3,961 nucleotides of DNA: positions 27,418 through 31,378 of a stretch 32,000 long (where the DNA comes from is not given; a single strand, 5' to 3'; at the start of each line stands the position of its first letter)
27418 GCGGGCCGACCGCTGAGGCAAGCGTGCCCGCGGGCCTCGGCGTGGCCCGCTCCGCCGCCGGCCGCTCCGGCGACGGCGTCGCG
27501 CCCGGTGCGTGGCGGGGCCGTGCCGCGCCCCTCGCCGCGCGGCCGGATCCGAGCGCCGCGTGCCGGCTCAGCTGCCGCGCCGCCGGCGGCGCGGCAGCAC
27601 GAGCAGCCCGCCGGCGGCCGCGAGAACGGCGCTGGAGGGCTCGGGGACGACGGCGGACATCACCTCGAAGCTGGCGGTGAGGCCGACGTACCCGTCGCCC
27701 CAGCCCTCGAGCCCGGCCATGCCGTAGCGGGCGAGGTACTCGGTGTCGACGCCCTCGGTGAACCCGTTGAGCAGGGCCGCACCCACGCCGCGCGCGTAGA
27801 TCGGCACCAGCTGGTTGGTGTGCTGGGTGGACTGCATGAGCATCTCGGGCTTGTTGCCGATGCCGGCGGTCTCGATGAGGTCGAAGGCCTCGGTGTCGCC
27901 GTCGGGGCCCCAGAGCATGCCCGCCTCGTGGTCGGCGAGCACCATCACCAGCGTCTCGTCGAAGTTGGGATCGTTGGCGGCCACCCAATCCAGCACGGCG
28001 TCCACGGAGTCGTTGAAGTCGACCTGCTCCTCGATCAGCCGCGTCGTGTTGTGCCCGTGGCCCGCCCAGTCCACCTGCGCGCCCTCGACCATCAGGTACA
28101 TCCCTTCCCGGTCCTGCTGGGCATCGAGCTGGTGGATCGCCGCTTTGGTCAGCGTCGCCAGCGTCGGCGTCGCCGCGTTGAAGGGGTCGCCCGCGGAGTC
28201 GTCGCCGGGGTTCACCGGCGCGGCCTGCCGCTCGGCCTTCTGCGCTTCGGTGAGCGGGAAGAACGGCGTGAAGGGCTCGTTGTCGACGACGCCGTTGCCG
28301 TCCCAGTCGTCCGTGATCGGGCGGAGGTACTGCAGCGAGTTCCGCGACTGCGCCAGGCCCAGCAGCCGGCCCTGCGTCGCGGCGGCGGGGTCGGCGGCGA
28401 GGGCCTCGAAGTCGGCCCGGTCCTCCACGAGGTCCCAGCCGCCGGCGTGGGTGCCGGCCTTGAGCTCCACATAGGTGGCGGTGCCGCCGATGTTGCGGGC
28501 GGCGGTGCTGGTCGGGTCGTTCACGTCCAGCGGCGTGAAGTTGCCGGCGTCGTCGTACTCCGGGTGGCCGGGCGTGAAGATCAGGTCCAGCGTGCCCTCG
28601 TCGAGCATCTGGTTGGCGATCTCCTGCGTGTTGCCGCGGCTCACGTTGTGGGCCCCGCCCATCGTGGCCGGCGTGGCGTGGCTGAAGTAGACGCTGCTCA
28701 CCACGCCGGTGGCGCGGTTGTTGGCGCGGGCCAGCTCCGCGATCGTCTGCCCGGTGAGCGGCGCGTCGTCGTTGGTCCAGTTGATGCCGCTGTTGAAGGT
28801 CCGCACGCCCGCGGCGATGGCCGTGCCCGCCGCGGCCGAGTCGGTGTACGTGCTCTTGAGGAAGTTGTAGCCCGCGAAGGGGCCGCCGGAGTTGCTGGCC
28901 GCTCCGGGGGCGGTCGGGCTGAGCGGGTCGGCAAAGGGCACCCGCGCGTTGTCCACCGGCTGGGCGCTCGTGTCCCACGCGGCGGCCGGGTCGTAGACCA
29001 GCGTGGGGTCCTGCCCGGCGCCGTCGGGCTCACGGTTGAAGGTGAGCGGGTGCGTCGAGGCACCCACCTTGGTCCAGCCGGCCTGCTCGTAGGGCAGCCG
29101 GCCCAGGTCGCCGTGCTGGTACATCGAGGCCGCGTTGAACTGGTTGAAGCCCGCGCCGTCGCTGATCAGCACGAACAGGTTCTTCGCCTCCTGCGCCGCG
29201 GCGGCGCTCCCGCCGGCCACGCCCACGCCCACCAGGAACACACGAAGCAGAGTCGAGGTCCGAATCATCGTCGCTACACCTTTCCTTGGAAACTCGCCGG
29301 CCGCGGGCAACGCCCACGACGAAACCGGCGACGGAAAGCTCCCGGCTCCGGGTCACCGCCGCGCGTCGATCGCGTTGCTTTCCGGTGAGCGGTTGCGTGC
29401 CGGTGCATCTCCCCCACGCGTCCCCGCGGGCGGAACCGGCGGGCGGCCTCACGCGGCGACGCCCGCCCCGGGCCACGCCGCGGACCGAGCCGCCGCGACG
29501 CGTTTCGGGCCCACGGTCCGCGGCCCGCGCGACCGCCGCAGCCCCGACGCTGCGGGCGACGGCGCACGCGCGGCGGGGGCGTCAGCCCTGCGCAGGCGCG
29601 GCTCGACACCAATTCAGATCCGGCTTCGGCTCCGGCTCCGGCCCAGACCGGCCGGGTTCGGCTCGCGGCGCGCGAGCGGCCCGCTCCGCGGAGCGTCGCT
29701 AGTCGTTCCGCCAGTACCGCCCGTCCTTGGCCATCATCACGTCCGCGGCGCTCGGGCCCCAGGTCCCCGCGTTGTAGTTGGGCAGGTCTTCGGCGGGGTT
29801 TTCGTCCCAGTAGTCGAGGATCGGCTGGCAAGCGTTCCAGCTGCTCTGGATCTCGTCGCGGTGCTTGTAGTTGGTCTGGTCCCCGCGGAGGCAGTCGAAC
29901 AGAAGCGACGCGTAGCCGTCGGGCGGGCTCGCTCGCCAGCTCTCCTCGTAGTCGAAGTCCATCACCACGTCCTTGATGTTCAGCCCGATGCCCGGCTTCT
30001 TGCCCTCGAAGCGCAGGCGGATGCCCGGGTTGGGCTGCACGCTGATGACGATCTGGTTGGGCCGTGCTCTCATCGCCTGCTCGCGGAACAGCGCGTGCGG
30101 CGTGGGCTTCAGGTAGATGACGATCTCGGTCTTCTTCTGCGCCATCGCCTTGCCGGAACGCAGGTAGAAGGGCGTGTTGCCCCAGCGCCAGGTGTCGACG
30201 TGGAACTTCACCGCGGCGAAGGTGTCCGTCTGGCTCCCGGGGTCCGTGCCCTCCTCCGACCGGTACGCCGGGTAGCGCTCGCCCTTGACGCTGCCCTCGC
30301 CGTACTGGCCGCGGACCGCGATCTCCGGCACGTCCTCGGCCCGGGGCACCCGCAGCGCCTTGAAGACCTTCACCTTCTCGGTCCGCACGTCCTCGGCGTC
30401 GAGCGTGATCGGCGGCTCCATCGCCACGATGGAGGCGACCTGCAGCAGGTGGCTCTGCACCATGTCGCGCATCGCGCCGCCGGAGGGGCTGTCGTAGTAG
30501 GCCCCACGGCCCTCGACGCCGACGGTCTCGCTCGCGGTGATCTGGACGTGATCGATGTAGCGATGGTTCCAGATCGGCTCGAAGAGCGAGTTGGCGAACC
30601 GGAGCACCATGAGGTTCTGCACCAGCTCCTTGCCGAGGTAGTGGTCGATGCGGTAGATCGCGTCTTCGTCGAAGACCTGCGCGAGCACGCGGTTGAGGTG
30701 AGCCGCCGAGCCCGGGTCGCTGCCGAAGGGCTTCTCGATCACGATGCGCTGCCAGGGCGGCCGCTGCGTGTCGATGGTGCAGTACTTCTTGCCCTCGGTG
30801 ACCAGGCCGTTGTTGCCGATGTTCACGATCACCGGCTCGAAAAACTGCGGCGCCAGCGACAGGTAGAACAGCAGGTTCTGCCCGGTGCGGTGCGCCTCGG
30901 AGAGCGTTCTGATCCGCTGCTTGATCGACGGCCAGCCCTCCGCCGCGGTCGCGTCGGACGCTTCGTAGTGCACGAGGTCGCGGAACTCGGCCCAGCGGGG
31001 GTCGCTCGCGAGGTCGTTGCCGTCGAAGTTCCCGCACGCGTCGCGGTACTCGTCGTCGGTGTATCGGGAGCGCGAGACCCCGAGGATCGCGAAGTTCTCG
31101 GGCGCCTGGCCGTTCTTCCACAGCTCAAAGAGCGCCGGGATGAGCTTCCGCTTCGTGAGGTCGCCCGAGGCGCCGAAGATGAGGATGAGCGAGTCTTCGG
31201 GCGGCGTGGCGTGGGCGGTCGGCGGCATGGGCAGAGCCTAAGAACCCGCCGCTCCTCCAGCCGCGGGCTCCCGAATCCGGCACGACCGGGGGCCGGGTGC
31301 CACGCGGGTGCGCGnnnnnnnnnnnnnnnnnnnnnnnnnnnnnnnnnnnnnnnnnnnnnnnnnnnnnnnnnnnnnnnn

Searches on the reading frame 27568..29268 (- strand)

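Call 12: search_protein_families(library=pfam, proteins=[window:27568-29268:-], max_evalue=0.01)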
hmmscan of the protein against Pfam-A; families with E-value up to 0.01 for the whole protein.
window:27568-29268:- (566 aa): 1 family
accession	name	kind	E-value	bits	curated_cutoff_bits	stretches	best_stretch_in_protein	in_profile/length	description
PF00245.25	Alk_phosphatase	-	3.9e-38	131.9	24.4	1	140-451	56-315/423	Alkaline phosphatase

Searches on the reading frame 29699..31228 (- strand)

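Call 14: search_protein_families(library=pfam, proteins=[window:29699-31228:-], max_evalue=0.01)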
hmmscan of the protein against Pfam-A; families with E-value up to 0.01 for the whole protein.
window:29699-31228:- (509 aa): 2 families
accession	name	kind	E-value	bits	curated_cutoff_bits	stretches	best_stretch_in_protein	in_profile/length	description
PF02781.21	G6PD_C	-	1.3e-115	386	27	1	207-507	1-296/296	Glucose-6-phosphate dehydrogenase, C-terminal domain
PF00479.28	G6PD_N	-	1.5e-54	185.9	22.1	1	17-205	2-183/183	Glucose-6-phosphate dehydrogenase, NAD binding domain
